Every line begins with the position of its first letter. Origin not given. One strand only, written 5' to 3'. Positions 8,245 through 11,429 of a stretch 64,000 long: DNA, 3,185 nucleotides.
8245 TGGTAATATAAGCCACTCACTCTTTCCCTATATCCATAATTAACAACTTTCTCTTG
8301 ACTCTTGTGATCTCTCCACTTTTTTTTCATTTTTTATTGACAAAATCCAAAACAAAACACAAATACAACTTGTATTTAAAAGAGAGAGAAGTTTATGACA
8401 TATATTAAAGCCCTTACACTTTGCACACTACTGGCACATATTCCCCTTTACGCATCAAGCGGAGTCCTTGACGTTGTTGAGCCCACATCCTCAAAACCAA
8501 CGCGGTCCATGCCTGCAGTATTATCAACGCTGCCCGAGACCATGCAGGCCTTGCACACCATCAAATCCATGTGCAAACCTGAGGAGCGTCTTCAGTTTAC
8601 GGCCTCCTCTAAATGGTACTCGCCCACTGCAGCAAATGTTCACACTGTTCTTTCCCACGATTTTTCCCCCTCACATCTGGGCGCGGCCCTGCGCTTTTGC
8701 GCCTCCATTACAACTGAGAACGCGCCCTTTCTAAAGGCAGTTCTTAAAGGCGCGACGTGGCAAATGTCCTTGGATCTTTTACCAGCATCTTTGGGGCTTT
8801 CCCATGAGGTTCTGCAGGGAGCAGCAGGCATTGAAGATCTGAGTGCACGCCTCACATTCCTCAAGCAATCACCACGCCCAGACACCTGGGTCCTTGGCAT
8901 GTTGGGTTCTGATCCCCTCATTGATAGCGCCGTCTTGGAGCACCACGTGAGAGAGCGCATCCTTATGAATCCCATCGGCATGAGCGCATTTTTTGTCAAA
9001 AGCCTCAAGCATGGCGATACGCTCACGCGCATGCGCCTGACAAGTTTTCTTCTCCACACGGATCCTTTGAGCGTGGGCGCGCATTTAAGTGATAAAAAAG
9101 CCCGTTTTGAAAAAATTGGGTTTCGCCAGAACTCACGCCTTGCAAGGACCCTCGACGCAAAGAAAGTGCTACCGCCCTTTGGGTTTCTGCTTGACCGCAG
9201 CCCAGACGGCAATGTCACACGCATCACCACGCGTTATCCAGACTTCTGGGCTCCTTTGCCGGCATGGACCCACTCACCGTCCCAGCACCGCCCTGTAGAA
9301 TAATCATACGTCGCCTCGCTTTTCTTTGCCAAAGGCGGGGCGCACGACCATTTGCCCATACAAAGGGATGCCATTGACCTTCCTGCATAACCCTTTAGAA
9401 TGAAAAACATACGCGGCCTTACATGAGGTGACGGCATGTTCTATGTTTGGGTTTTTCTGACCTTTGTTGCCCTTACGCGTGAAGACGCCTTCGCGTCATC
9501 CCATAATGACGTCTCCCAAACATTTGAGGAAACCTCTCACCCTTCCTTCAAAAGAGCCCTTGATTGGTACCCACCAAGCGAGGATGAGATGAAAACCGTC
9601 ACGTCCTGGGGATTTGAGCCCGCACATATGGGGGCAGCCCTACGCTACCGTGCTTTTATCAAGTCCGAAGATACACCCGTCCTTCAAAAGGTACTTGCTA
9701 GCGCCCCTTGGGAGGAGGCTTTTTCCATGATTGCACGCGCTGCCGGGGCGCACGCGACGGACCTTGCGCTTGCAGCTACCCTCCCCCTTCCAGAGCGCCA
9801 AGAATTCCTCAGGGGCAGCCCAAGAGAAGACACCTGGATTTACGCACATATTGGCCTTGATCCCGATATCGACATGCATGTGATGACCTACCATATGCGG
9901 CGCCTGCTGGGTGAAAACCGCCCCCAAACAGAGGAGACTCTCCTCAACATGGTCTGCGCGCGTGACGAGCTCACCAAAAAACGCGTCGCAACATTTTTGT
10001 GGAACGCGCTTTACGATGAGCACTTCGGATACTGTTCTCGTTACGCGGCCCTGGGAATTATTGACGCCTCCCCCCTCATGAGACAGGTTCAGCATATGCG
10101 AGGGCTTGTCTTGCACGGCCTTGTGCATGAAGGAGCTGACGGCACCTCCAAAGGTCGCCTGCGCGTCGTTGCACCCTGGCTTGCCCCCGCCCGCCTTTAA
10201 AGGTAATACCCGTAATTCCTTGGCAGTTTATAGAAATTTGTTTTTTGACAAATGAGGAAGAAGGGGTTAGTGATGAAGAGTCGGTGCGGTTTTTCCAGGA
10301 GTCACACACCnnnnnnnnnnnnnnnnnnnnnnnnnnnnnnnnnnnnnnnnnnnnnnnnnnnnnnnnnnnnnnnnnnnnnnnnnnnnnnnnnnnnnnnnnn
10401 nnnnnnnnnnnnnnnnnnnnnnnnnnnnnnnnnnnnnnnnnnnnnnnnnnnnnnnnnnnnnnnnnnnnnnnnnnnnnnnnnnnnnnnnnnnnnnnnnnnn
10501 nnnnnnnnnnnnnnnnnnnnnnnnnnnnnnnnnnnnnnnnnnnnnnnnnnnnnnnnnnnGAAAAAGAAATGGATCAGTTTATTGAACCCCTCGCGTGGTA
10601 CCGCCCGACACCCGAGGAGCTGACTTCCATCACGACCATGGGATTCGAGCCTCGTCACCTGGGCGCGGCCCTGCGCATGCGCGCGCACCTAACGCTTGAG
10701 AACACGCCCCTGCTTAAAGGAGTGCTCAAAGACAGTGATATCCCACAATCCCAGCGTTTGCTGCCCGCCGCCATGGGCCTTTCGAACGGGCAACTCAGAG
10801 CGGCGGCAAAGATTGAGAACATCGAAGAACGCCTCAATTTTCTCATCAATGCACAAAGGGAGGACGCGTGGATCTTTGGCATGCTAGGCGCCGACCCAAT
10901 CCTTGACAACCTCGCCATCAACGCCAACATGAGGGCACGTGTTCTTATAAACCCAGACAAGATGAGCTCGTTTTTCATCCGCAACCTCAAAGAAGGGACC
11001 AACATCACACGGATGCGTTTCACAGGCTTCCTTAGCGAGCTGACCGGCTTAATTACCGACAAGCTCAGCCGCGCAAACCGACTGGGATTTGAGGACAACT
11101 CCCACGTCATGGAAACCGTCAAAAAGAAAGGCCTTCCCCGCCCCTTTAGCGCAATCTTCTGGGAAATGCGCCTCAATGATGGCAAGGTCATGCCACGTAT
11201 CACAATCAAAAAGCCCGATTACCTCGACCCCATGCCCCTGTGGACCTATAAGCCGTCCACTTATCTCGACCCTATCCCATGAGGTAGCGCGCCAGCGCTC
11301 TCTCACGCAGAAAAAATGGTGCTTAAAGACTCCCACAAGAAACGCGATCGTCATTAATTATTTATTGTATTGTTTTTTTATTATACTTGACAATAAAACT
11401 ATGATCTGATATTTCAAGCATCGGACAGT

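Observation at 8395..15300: Unrecognised four-member family of secreted ~250-320-aa proteins (family A)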

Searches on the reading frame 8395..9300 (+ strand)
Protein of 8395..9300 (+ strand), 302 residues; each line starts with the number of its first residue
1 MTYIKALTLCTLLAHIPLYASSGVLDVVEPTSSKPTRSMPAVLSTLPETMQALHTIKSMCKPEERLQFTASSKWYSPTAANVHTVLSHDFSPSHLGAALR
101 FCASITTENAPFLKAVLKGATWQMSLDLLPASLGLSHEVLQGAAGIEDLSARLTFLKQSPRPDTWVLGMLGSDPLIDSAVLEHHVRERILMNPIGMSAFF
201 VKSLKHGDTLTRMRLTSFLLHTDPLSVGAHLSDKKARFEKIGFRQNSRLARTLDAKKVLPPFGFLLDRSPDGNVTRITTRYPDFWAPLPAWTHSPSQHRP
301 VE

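Call 4: search_protein_families(library=pfam, proteins=[window:8395-9300:+], max_evalue=0.1)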
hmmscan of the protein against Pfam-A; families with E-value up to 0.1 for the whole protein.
window:8395-9300:+ (302 aa): 1 family
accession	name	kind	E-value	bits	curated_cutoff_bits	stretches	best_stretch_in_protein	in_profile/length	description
PF24727.1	DUF7679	-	0.041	14.1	27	1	48-91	75-118/158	Domain of unknown function (DUF7679)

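Call 6: search_protein_families(library=ncbifam, proteins=[window:8395-9300:+], max_evalue=0.1)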
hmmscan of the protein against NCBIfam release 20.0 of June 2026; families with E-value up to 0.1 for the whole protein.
window:8395-9300:+ (302 aa): 0 families

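Call 7: find_homologous_proteins(query=A1, max_evalue=0.001)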
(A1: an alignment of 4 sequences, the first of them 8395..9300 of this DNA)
Query A1 (4 sequences) (302 aa, profile of the alignment): 4 proteins with E <= 0.001 among 8000 candidates.
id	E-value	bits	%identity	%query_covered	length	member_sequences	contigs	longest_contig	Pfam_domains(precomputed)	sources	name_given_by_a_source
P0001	2.9e-139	481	100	100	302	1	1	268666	-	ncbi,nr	ncbi:MAG: hypothetical protein C0514_02305 [Candidatus Puniceispirillum sp.]|nr:hypothetical protein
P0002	7.2e-119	414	85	100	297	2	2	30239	-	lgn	-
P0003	1.4e-105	371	34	50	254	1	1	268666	-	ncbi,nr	ncbi:MAG: hypothetical protein C0514_02310 [Candidatus Puniceispirillum sp.]|nr:hypothetical protein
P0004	2.2e-86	308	32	75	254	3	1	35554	-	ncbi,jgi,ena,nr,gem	ncbi:MAG: hypothetical protein LCH26_03145 [Proteobacteria bacterium]|nr:hypothetical protein [Pseud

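Call 17: find_encoding_contigs(protein=P0002, flank=10000, max_places=4)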
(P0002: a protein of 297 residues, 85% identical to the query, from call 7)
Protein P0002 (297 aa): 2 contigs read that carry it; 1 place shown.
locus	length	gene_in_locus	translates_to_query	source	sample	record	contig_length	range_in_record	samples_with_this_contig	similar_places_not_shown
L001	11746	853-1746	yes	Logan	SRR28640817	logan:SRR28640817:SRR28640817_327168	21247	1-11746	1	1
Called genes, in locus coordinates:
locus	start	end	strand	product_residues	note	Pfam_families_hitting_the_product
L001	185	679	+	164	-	PF07475:Hpr_kinase_C, PF27840:ScmC (weak)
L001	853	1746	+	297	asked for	-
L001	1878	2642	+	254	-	-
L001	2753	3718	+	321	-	-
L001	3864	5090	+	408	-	-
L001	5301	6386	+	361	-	PF00188:CAP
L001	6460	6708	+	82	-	-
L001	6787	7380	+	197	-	-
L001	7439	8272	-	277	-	PF03180:Lipoprotein_9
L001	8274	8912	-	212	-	PF00528:BPD_transp_1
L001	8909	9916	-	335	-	PF00005:ABC_tran, PF13304:AAA_21 (faint), PF09383:NIL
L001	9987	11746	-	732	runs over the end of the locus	PF02743:dCache_1, PF22673:MCP-like_PDC_1, PF00211:Guanylate_cyc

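Call 18: find_encoding_contigs(protein=P0004, flank=10000, max_places=4)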
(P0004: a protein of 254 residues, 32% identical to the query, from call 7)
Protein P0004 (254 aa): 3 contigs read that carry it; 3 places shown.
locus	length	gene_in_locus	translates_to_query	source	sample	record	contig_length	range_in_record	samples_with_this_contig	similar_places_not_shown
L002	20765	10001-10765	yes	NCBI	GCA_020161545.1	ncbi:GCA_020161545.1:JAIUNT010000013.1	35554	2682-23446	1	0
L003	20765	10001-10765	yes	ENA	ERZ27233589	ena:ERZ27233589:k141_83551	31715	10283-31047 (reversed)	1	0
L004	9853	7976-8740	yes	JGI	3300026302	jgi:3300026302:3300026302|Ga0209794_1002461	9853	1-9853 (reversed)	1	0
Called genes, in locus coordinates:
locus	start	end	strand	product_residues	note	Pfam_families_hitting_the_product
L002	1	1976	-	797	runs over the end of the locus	PF02190:LON_substr_bdg, PF08298:AAA_PrkA (weak), PF00004:AAA, PF07728:AAA_5, PF22667:Lon_lid, PF05362:Lon_C, PF13541:ChlI (weak)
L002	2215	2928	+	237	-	PF04199:Cyclase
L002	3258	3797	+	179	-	-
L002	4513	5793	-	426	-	PF06689:zf-C4_ClpX, PF00493:MCM (weak), PF01078:Mg_chelatase (faint), PF05496:RuvB_N (faint), PF00004:AAA, PF07724:AAA_2, PF07728:AAA_5 (weak), PF10431:ClpB_D2-small, +1 more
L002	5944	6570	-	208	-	PF00574:CLP_protease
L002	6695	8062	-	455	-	PF05697:Trigger_N, PF00254:FKBP_C, PF05698:Trigger_C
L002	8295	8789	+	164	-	PF07475:Hpr_kinase_C, PF27840:ScmC (faint)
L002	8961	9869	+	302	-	-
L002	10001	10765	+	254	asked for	-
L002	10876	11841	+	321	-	-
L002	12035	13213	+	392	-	-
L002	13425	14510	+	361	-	PF00188:CAP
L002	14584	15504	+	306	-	-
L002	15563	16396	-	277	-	PF03180:Lipoprotein_9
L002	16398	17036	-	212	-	PF00528:BPD_transp_1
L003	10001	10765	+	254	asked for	-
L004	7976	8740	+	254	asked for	-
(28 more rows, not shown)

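Call 64: search_protein_families(library=phrogs, proteins=[window:8395-9300:+], max_evalue=0.01)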
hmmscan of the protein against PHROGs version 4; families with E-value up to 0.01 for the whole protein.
window:8395-9300:+ (302 aa): 0 families

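Call 65: search_protein_families(library=padloc, proteins=[window:8395-9300:+], max_evalue=0.01)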
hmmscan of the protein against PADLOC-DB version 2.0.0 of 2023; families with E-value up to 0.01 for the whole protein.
window:8395-9300:+ (302 aa): 0 families

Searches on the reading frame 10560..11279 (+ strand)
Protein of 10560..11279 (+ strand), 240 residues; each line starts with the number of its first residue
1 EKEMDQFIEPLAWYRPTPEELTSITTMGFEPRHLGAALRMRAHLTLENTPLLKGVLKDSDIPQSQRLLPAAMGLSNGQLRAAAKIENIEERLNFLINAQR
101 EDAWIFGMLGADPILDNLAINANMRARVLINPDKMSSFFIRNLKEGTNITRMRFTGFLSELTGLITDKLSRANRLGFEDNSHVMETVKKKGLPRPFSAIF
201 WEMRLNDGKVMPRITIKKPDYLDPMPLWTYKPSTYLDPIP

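Call 40: predict_structure(alignment_id=A3)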
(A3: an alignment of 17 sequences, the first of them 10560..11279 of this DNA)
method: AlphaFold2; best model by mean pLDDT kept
length: 240 residues; sequences in the alignment: 17
mean_pLDDT: 91.7   pTM: 0.86
mean pLDDT of the five models: 91.7, 88.2, 87.5, 87.6, 84.1
residues with pLDDT >= 90: 176; 70-90: 58; 50-70: 6; < 50: 0
segments of 3 or more residues with pLDDT < 50: none
pLDDT, mean of each block of 10 residues (from residue 1): 82 91 95 96 96 98 97 98 98 98 94 93 95 95 94 93 77 92 95 83 86 83 88 83
secondary structure, 60 per line:
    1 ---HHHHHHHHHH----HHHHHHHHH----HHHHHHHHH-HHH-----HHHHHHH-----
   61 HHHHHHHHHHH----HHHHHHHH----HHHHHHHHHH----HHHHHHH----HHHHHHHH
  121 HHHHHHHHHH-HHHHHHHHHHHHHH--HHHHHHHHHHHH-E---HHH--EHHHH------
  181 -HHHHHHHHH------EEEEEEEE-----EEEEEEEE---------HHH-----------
elements in order: H4-13 H18-26 H31-39 H49-55 H61-71 H76-83 H88-97 H102-108 H113-130 H132-145 H148-159 H171-174 H182-190 E197-204 E210-217

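Call 44: fold_search(model_id=the predicted structure, library=pdb)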
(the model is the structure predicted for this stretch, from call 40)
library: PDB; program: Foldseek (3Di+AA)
matches with E <= 10: 105; with E <= 0.001: 0
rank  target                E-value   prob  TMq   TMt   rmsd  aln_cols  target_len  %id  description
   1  8c7e_A                3.5e-01  0.08  0.12  0.17  17.0       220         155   12  Serendipitous cyanase structure from Serratia-like contamination (released 2023-02-22)
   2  9ld0_A                1.3e+00  0.07  0.16  0.06  13.2       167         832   18  Inactivate TOD6 with CC DNA substrate (released 2025-11-19)
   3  6tv0_A                1.5e+00  0.04  0.12  0.17  17.3       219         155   14  Serratia spp. cyanase hydratase (released 2021-01-27)
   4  4oy2_A                1.6e+00  0.03  0.12  0.08  22.0       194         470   11  Crystal structure of TAF1-TAF7, a TFIID subcomplex (released 2014-06-25)
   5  2iu7_A                2.1e+00  0.03  0.12  0.17  17.1       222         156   10  Site directed mutagenesis of key residues involved in the catalytic mechanism of Cyanase (released 2006-06-06)
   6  2iv1_A                2.1e+00  0.03  0.12  0.17  17.1       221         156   10  SITE DIRECTED MUTAGENESIS OF KEY RESIDUES INVOLVED IN THE CATALYTIC MECHANISM OF CYANASE (released 2008-10-28)
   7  6xgt_C                2.2e+00  0.04  0.12  0.17  17.0       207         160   12  Crystal structure of cyanase from the thermophilic fungus Thermomyces lanuginosus (released 2021-01-27)
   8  7egd_A                2.2e+00  0.02  0.10  0.05  26.9       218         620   11  SCP promoter-bound TFIID-TFIIA in initial TBP-loading state (released 2021-05-12)
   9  3u0r                  2.3e+00  0.09  0.24  0.15  11.9       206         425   16  Helical repeat structure of apoptosis inhibitor 5 reveals protein-protein interaction modules (released 2012-02-22)
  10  7o74_A                2.3e+00  0.03  0.13  0.17  16.8       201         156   12  Structure of cyanase from Pseudomonas lactis (released 2021-04-21)
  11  9lcz_A                2.4e+00  0.04  0.16  0.06  14.1       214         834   15  Inactivate TOD6 with GC DNA substrate (released 2025-11-19)
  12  9qyv_A                2.5e+00  0.04  0.18  0.12  17.1       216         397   11  MINPP1 from Bacteroides thetaiotaomicron Q276W mutant complex with myo-inositol hexakissulfate (released 2025-05-14)
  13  4y42_A                2.5e+00  0.04  0.15  0.19  16.9       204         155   13  Cyanase (CynS) from Serratia proteamaculans (released 2015-04-08)
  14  2ivb_A                2.5e+00  0.03  0.12  0.17  17.1       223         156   10  SITE DIRECTED MUTAGENESIS OF KEY RESIDUES INVOLVED IN THE CATALYTIC MECHANISM OF CYANASE (released 2008-10-28)
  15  7egh_A                2.7e+00  0.01  0.10  0.04  27.0       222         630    9  TFIID lobe C subcomplex (released 2021-05-12)
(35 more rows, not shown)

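Call 68: fold_search(model_id=the predicted structure, library=viral)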
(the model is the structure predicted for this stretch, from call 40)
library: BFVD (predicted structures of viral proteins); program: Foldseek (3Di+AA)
matches with E <= 10: 283; with E <= 0.001: 0
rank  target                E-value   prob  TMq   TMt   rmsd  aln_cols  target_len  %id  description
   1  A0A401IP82            4.0e-01  0.10  0.13  0.09  15.1       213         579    8  Wsv222-like protein, paralog 1 [Metapenaeus ensis nimavirus]
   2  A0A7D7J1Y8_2          1.5e+00  0.03  0.15  0.06  20.5       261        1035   12  RNA-directed RNA polymerase L [Blattodean phenui-related virus OKIAV261]
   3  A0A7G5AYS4            1.6e+00  0.06  0.11  0.08  13.7       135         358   10  (no name in the UniProt tables at hand)
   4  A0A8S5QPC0            1.8e+00  0.25  0.11  0.21   8.6        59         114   10  Uncharacterized protein [Podoviridae sp. ctPbe19]
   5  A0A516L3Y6            1.8e+00  0.06  0.09  0.13   9.6        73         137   18  (no name in the UniProt tables at hand)
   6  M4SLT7                1.8e+00  0.06  0.11  0.12  14.8       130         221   15  (no name in the UniProt tables at hand)
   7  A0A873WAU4            1.9e+00  0.13  0.10  0.06  12.1        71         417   15  (no name in the UniProt tables at hand)
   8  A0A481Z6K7            1.9e+00  0.04  0.13  0.11  15.6       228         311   12  Uncharacterized protein [Pithovirus LCPAC302]
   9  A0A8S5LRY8            2.1e+00  0.41  0.10  0.28   7.6        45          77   16  Uncharacterized protein [Siphoviridae sp. ctYBm1]
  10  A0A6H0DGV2            2.1e+00  0.03  0.08  0.09  13.7        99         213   15  RNA-dependent RNA polymerase (Fragment) [Gerritsz virus]
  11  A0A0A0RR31            2.2e+00  0.16  0.11  0.19  10.6        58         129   19  (no name in the UniProt tables at hand)
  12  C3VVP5                2.3e+00  0.06  0.13  0.15  12.7       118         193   11  Uncharacterized protein [Vibrio phage VP93]
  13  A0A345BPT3            2.5e+00  0.09  0.15  0.27   8.3        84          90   15  (no name in the UniProt tables at hand)
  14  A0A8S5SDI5            2.9e+00  0.21  0.12  0.28   7.6        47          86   19  Uncharacterized protein [Siphoviridae sp. ctnpt50]
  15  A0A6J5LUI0            2.9e+00  0.04  0.10  0.05  16.7       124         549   11  Uncharacterized protein [uncultured Caudovirales phage]
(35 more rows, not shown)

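Call 83: search_protein_families(library=pfam, proteins=[window:10560-11279:+], max_evalue=10)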
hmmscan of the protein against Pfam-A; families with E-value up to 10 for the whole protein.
window:10560-11279:+ (240 aa): 0 families
